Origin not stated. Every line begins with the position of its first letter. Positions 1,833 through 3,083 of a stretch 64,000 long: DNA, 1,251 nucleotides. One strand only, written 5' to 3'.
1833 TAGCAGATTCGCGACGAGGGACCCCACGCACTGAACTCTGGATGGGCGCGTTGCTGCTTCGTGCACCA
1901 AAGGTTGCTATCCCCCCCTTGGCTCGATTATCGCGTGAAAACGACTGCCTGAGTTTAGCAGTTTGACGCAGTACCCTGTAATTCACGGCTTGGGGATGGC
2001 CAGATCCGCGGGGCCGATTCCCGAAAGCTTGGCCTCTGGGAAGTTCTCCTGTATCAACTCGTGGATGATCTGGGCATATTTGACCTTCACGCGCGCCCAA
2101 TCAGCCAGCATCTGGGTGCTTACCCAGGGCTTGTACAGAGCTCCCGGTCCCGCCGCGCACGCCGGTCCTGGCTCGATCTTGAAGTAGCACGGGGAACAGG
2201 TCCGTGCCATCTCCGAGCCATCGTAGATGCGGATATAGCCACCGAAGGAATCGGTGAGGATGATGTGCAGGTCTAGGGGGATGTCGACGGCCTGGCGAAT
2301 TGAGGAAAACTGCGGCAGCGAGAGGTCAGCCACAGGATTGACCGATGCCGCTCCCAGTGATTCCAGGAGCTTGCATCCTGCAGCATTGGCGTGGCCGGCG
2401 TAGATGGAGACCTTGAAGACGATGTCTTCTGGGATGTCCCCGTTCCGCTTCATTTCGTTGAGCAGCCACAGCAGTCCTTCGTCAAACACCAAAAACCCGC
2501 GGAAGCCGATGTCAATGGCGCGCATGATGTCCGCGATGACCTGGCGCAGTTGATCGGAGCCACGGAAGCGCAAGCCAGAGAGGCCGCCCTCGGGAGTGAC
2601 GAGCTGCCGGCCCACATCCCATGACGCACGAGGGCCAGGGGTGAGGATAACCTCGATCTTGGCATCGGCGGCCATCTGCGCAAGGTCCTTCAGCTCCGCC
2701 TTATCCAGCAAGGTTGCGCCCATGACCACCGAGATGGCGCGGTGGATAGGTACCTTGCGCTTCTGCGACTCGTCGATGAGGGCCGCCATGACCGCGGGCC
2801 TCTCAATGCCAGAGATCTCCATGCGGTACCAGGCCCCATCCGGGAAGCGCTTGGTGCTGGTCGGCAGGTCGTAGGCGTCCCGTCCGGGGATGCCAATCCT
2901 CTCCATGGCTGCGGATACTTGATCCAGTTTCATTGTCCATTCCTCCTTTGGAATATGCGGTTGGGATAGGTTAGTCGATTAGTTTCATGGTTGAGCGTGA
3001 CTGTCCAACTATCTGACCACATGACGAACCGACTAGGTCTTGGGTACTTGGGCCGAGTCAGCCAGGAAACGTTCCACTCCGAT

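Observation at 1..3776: DHDPS-like aldolase fused to a formaldehyde-activating-enzyme-like domain, within a cluster of C-C lyases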

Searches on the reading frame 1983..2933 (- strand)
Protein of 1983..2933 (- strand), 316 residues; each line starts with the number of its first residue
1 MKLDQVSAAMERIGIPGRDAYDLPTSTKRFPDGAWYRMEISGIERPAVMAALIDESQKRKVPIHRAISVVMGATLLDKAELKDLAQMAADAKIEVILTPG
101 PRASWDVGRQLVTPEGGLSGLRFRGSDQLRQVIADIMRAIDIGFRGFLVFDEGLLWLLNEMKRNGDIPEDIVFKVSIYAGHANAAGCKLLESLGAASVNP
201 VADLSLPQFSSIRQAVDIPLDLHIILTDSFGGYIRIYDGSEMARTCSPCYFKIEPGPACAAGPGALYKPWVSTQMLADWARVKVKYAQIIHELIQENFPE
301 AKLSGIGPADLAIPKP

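Call 3: search_protein_families(library=pfam, proteins=[window:1983-2933:-], max_evalue=0.01)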
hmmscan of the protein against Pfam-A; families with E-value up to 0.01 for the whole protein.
window:1983-2933:- (316 aa): 0 families

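Call 4: search_protein_families(library=ncbifam, proteins=[window:1983-2933:-], max_evalue=0.01)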
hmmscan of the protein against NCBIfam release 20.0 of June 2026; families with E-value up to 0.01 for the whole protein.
window:1983-2933:- (316 aa): 0 families

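Call 21: search_solved_structures(query=window:1983-2933:-, max_evalue=10)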
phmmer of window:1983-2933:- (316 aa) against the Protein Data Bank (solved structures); distinct sequences matched with E-value up to 10: 4.
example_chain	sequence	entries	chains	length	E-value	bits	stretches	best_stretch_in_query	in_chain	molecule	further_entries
2o4x_B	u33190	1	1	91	0.91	12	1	28-65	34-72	Staphylococcal nuclease domain-containing protein 1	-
2e6n_A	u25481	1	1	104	1.1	11.7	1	28-65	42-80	Staphylococcal nuclease domain-containing protein 1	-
9g8m_M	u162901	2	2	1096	1.2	11.6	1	228-290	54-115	DIS3-like exonuclease 1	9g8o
9g8n_M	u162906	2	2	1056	1.3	11.5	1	233-290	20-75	DIS3-like exonuclease 1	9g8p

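Call 27: find_homologous_proteins(query=window:1983-2933:-, max_evalue=0.001)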
Query window:1983-2933:- (316 aa): 1955 proteins with E <= 0.001 among 3932 candidates; the best 120 are listed.
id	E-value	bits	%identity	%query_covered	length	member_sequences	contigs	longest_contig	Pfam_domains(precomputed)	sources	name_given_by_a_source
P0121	2.2e-205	699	98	100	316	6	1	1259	-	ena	-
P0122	2.3e-194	663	90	100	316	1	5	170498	-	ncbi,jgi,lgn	-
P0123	1.3e-191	654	90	100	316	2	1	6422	-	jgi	jgi:hypothetical protein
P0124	1.9e-190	650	89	100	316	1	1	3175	-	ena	-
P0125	2.7e-190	649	89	100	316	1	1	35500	-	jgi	-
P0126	5.1e-190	649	89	100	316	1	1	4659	-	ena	-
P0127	1.1e-189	647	90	100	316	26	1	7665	-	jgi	-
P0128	1.3e-189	647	88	100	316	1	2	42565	-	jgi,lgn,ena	-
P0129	2.9e-189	646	88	100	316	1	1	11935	-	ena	-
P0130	6.3e-189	645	89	100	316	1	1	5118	-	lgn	-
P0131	7.5e-189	645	88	100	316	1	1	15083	-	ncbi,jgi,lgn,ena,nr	ncbi:MAG TPA: hypothetical protein VMY98_09345 [Anaerolineae bacterium]|nr:hypothetical protein [Ana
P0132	1.1e-188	644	89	100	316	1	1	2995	-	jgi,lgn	-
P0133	1.8e-188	643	89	100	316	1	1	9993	-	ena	-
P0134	2.0e-188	643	89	100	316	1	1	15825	-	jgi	-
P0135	2.4e-188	643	87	100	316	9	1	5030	-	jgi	jgi:hypothetical protein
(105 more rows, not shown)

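Call 35: predict_structure(alignment_id=A2)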
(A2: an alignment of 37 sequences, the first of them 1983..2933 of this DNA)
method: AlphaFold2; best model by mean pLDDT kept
length: 316 residues; sequences in the alignment: 37
mean_pLDDT: 75.7   pTM: 0.80
mean pLDDT of the five models: 75.7, 73.7, 63.0, 55.9, 55.5
residues with pLDDT >= 90: 103; 70-90: 114; 50-70: 41; < 50: 58
segments of 3 or more residues with pLDDT < 50: 14-18, 72-74, 100-124, 228-236, 256-268
pLDDT, mean of each block of 10 residues (from residue 1): 57 55 84 95 87 97 85 65 95 85 38 39 57 84 89 82 94 72 76 86 71 87 60 47 88 61 43 82 89 89 94 95
secondary structure, 60 per line:
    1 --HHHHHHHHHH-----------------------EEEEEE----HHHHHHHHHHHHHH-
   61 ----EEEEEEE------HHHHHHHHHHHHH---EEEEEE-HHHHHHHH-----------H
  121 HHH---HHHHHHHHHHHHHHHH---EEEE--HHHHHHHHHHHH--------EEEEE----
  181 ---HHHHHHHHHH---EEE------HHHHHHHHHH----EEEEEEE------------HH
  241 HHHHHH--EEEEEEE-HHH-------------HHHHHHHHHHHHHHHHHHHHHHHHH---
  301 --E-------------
elements in order: H3-12 E36-41 H46-59 E65-71 H78-90 E94-99 H101-108 H120-123 H127-142 E146-149 H152-163 E172-176 H184-193 E197-199 H206-215 E220-226 H239-246 E249-255 H273-297

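Call 40: fold_search(model_id=the predicted structure, library=pdb)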
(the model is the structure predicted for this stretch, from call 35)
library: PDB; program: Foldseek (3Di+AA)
matches with E <= 10: 1707; with E <= 0.001: 187
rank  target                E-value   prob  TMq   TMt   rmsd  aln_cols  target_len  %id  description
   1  1gvf_A                1.3e-07  1.00  0.49  0.56   7.2       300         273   11  Structure of tagatose-1,6-bisphosphate aldolase (released 2002-06-18)
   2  1gvf_B                4.7e-07  1.00  0.48  0.55   7.2       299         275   12  Structure of tagatose-1,6-bisphosphate aldolase (released 2002-06-18)
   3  5ud1_A                4.7e-07  1.00  0.47  0.52   7.3       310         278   11  Class II fructose-1,6-bisphosphate aldolase H180Q variant of Helicobacter pylori (released 2018-04-11)
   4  8q59_B                5.2e-07  1.00  0.46  0.51   7.7       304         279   12  Crystal structure of metal-dependent class II sulfofructose phosphate aldolase from Yersinia aldovae in complex with s (released 2023-10-25)
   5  1xg3_C                1.7e-06  1.00  0.41  0.45  11.8       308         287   12  Crystal structure of the C123S 2-methylisocitrate lyase mutant from Escherichia coli in complex with the reaction prod (released 2005-03-01)
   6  2isw_B                2.8e-06  1.00  0.48  0.52   7.8       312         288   12  Structure of Giardia fructose-1,6-biphosphate aldolase in complex with phosphoglycolohydroxamate (released 2006-12-12)
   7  1oqf_A                3.1e-06  1.00  0.41  0.44  11.9       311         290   12  Crystal structure of the 2-methylisocitrate lyase (released 2004-04-27)
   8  6t4v_B                3.3e-06  1.00  0.41  0.46  10.7       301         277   11  Crystal structure of 2-methylisocitrate lyase (PrpB) from Pseudomonas aeruginosa in apo form. (released 2020-09-30)
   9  5uck_A                4.0e-06  1.00  0.48  0.51   7.3       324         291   10  Class II fructose-1,6-bisphosphate aldolase of Helicobacter pylori with cleavage products (released 2018-04-11)
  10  3eoo_B                4.8e-06  1.00  0.41  0.45  13.5       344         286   12  2.9A crystal structure of methyl-isocitrate lyase from Burkholderia pseudomallei (released 2008-10-21)
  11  5ud2_A                5.4e-06  1.00  0.48  0.52   7.3       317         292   10  Class II fructose-1,6-bisphosphate aldolase H180Q variant of Helicobacter pylori with DHAP (released 2018-04-11)
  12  2w66_A                5.4e-06  1.00  0.46  0.25  12.1       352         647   12  BtGH84 in complex with HQ602 (released 2009-04-14)
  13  3eoo_A                6.4e-06  1.00  0.39  0.42  13.8       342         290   12  2.9A crystal structure of methyl-isocitrate lyase from Burkholderia pseudomallei (released 2008-10-21)
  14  3eoo_C                6.8e-06  1.00  0.41  0.45  13.0       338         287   11  2.9A crystal structure of methyl-isocitrate lyase from Burkholderia pseudomallei (released 2008-10-21)
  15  1vcg_C                6.8e-06  1.00  0.42  0.42   8.8       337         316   13  Crystal Structure of IPP isomerase at P43212 (released 2005-04-19)
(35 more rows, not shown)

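Call 47: search_protein_representatives(protein=window:1983-2933:-)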
Query: 316 residues. Proteins with E-value up to 0.001 (for the whole library): 847; up to 1e-10: 423; up to 1e-30: 95. The best 150 are listed.
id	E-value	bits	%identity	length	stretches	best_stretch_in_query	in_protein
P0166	1.8e-173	592.5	80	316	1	1-316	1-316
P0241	6.1e-90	318.1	47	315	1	1-314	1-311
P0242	4.8e-87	308.6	53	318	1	13-314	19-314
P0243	5.8e-82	291.9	48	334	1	3-305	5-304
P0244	1.1e-80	287.7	49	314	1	3-315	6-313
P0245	2.2e-75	270.3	43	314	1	1-314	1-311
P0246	3.8e-75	269.5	71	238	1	57-224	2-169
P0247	3.2e-74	266.5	43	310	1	3-316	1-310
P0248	3.1e-73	263.2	67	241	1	137-315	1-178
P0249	5.2e-70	252.6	47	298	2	6-254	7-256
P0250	1.7e-67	244.4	49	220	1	94-316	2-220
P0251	4.4e-63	229.9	42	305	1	5-314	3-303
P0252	1.5e-62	228.2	45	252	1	9-249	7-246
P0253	9.2e-59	215.7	78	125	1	193-316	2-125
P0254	1.2e-57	212.0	38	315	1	9-305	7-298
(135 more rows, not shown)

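Call 49: search_solved_structures(query=A3, max_evalue=10, show_alignments=2)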
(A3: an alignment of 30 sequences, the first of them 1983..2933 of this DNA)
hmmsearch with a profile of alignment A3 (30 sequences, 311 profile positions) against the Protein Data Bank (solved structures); distinct sequences matched with E-value up to 10: 3.
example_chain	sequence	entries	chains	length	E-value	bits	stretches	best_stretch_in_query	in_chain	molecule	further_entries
3rj2_X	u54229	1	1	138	0.075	15.4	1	194-246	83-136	Putative uncharacterized protein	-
1gvf_A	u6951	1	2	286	0.33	13.3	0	204-223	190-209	TAGATOSE-BISPHOSPHATE ALDOLASE AGAY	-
1s70_B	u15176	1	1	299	0.46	12.8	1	86-166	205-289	130 kDa myosin-binding subunit of smooth muscle myosin phophatase (M130)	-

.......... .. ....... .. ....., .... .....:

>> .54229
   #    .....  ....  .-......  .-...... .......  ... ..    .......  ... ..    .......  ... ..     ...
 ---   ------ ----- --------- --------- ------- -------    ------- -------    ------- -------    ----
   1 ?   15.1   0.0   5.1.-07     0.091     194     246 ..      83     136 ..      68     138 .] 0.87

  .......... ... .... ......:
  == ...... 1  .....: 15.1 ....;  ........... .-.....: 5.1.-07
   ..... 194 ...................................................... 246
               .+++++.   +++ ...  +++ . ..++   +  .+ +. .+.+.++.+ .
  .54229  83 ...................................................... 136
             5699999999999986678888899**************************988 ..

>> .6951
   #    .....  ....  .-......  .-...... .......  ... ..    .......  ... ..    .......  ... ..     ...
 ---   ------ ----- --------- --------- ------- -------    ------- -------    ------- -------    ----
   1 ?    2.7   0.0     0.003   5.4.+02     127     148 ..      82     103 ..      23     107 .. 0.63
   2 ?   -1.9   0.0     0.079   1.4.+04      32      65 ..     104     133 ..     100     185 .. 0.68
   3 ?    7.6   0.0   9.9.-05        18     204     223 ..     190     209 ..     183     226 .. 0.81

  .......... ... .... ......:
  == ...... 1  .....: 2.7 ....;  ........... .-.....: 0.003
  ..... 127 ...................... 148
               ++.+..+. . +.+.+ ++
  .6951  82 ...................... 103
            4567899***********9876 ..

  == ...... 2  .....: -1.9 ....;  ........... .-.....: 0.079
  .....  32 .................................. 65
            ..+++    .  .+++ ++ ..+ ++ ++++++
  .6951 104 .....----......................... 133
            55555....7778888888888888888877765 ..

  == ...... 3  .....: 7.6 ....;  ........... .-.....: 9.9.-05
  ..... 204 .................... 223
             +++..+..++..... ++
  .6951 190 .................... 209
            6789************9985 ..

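Call 50: search_protein_families(library=pfam, alignment_id=A3, max_evalue=1)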
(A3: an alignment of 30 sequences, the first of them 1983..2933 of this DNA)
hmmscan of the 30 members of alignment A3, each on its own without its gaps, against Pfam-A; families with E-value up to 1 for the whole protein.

A. member 1, window:1983-2933:- (316 aa): 1 family
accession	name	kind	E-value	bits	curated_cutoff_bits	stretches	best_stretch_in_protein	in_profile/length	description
PF01136.24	Peptidase_U32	-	0.022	14.5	22.4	1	136-222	8-88/233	Peptidase family U32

B. families by the number of members that match (of 30 scanned): 13 families
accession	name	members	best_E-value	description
PF01136.24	Peptidase_U32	24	2.4e-08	Peptidase family U32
PF05853.18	BKACE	2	0.14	beta-keto acid cleavage enzyme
PF18777.7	CRM1_repeat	1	0.0051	Chromosome region maintenance or exportin repeat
PF13377.12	Peripla_BP_3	1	0.0089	Periplasmic binding protein-like domain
PF01993.23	MTD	1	0.013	methylene-5,6,7,8-tetrahydromethanopterin dehydrogenase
PF14398.11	ATPgrasp_YheCD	1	0.022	YheC/D like ATP-grasp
PF23100.1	DUF2096_N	1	0.024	DUF2096 N-terminal four-helical bundle domain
PF20859.2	RHA1_ro05818_N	1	0.028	Hypothetical protein RHA1_ro05818, N-terminal helical domain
PF13852.11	DUF4197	1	0.086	Protein of unknown function (DUF4197)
PF21760.3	SecD_1st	1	0.11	Protein translocase subunit SecDF, P1 domain, N-terminal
PF24376.1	DUF7532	1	0.13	Family of unknown function (DUF7532)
PF12753.13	Nro1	1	0.26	Nuclear pore complex subunit Nro1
PF00240.29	ubiquitin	1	0.3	Ubiquitin family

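Call 66: find_homologous_proteins(query=A3, max_evalue=1e-10)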
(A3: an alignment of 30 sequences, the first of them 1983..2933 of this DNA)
Query A3 (30 sequences) (316 aa, profile of the alignment): 2286 proteins with E <= 1e-10 among 8000 candidates; the best 120 are listed.
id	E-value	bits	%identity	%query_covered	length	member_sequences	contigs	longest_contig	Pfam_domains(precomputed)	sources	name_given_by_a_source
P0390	2.2e-133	462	40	99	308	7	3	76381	PF01136.26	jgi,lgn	jgi:hypothetical protein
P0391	4.9e-133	461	44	99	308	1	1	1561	PF01136.26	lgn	-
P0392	5.0e-133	461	64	100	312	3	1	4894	-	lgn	-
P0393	6.5e-133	461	39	99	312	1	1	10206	PF01136.26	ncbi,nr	ncbi:MAG: U32 family peptidase [candidate division NC10 bacterium]|nr:U32 family peptidase [candidat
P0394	9.2e-133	460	41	99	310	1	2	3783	PF01136.26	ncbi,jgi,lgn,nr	ncbi:MAG: hypothetical protein FJ026_10380 [Chloroflexi bacterium]|nr:hypothetical protein [Chlorofl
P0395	1.7e-132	459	43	99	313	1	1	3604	PF01136.26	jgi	jgi:hypothetical protein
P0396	1.9e-132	459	44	97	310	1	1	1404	PF01136.26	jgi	jgi:hypothetical protein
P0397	2.5e-132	459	38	99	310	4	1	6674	PF01136.26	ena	-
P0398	2.7e-132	459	43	97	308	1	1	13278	PF01136.26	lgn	-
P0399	3.4e-132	458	41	99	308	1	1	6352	PF01136.26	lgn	-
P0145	4.0e-132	458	86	100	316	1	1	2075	-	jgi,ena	-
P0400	4.6e-132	458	44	99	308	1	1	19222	PF01136.26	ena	-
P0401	4.9e-132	458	41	100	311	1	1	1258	PF01136.26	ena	-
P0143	1.2e-131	457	86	100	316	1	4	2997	-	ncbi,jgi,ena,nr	ncbi:MAG TPA: hypothetical protein EYP09_11655 [Anaerolineae bacterium]|nr:hypothetical protein [Ana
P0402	1.8e-131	456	40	97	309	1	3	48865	PF01136.26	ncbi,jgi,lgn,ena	-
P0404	4.1e-131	455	43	97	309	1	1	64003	PF01136.26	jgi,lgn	jgi:hypothetical protein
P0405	5.2e-131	455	43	99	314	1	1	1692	PF01136.26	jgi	jgi:hypothetical protein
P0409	7.1e-131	454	43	97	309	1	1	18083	PF01136.26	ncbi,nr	ncbi:MAG: U32 family peptidase [Anaerolineae bacterium]|nr:U32 family peptidase [Anaerolineae bacter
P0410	7.7e-131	454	40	99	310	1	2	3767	PF01136.26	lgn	-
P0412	9.3e-131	454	39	100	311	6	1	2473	PF01136.26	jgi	-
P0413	1.1e-130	453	43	97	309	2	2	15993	PF01136.26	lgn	-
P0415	1.8e-130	453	40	100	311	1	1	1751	PF01136.26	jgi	jgi:hypothetical protein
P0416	2.2e-130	452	40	100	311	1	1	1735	PF01136.26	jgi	jgi:hypothetical protein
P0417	2.3e-130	452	41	100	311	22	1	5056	PF01136.26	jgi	-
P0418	2.8e-130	452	40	99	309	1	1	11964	PF01136.26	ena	-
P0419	3.2e-130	452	40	100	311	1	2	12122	PF01136.26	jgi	jgi:hypothetical protein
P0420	3.3e-130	452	42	97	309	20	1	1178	PF01136.26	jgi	-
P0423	3.9e-130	452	43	99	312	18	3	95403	-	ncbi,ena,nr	ncbi:MAG: U32 family peptidase [Caldilineaceae bacterium]|nr:U32 family peptidase [Caldilineaceae ba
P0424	4.3e-130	452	42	97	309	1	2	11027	PF01136.26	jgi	jgi:hypothetical protein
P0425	4.7e-130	451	40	100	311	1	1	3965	PF01136.26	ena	-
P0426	5.0e-130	451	40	97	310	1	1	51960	PF01136.26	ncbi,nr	ncbi:MAG: U32 family peptidase [Anaerolineae bacterium]|nr:U32 family peptidase [Thermoflexales bact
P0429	5.8e-130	451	39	100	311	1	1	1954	PF01136.26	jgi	jgi:hypothetical protein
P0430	6.4e-130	451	43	99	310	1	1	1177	PF01136.26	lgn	-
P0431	6.4e-130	451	40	96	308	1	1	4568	PF01136.26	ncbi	-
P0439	9.3e-130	450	43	97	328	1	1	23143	PF01136.26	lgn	-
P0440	1.0e-129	450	40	97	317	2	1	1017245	PF01136.26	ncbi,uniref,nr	ncbi:U32 family peptidase [Ammoniphilus sp. YIM 78166]|uniref:U32 family peptidase n=1 Tax=Ammoniphi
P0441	1.1e-129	450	39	100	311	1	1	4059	PF01136.26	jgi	-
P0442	1.2e-129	450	43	97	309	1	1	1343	PF01136.26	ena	-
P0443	1.2e-129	450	43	97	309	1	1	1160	PF01136.26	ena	-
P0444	1.3e-129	450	38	99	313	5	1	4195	PF01136.26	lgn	-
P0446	1.4e-129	450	42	99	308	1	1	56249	PF01136.26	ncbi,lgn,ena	-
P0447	1.4e-129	450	41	99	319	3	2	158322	PF01136.26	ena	-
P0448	1.4e-129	450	39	99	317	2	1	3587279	PF01136.26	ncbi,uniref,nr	ncbi:peptidase U32 family protein [Geobacillus kaustophilus]|uniref:Peptidase U32 family protein n=2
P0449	1.4e-129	450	38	100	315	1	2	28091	PF01136.26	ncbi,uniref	ncbi:U32 family peptidase [Halalkalibacter kiskunsagensis]|uniref:U32 family peptidase n=1 Tax=Halal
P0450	1.5e-129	450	43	99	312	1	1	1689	PF01136.26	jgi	jgi:hypothetical protein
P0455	1.9e-129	449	43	97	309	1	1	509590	PF01136.26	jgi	jgi:hypothetical protein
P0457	2.1e-129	449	38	99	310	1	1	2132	PF01136.26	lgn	-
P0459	2.2e-129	449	44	96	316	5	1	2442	PF01136.26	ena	-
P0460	2.2e-129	449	43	97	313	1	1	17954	PF01136.26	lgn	-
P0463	2.6e-129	449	42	97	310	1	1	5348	PF01136.26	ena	-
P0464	2.9e-129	449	43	97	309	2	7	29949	PF01136.26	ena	-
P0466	3.0e-129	449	43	99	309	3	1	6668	PF01136.26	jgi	jgi:hypothetical protein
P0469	3.4e-129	449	41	97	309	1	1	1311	PF01136.26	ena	-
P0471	4.0e-129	448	42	99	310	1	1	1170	PF01136.26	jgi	jgi:hypothetical protein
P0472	4.4e-129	448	42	97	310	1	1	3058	PF01136.26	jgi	jgi:hypothetical protein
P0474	4.5e-129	448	43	96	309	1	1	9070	PF01136.26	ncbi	-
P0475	4.8e-129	448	39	97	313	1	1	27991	PF01136.26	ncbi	-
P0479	5.7e-129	448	38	99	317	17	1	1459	PF01136.26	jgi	jgi:hypothetical protein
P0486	7.6e-129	447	62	100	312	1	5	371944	-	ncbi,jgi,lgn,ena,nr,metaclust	ncbi:MAG TPA: hypothetical protein VJ249_10345 [Candidatus Bathyarchaeia archaeon]|nr:hypothetical p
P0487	7.9e-129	447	41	96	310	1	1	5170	PF01136.26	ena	-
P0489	8.3e-129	447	39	99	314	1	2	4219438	PF01136.26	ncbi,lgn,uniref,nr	ncbi:U32 family peptidase [Halobacillus naozhouensis]|uniref:U32 family peptidase n=1 Tax=Halobacill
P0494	1.0e-128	447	39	99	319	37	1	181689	PF01136.26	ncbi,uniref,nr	ncbi:hypothetical protein A7K69_13910 [Parageobacillus thermoglucosidasius]|uniref:Peptidase U32 n=2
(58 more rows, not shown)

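Call 67: find_encoding_contigs(protein=P0448, flank=6000, max_places=2)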
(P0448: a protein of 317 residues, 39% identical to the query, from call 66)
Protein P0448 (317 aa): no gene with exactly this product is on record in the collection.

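Call 68: find_encoding_contigs(protein=P0489, flank=6000, max_places=2)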
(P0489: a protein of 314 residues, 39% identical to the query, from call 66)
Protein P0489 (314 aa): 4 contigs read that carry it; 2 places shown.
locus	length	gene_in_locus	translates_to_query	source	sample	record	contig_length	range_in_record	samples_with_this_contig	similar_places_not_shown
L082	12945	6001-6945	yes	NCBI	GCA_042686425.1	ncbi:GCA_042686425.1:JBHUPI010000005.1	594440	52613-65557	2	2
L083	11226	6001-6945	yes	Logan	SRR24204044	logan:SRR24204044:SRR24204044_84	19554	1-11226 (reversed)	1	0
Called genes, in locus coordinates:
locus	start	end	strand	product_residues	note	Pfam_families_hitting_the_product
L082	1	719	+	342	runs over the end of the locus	PF03480:DctP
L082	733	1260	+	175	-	PF04290:DctQ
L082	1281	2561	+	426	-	PF06808:DctM, PF03606:DcuC (weak)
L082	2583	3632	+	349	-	PF00389:2-Hacid_dh, PF02826:2-Hacid_dh_C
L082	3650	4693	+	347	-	PF03480:DctP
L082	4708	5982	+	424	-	PF09861:Lar_N, PF04015:DUF362 (weak)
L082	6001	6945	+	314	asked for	PF01136:Peptidase_U32 (faint)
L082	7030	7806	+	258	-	PF09339:HTH_IclR, PF01614:IclR_C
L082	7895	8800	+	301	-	PF01557:FAA_hydrolase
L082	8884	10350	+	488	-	PF00171:Aldedh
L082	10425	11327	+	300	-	PF01557:FAA_hydrolase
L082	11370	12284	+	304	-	PF00701:DHDPS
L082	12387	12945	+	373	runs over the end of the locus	PF04295:GD_AH_second, PF20629:GD_AH_C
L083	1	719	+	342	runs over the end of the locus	PF03480:DctP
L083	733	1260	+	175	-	PF04290:DctQ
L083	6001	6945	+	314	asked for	PF01136:Peptidase_U32 (faint)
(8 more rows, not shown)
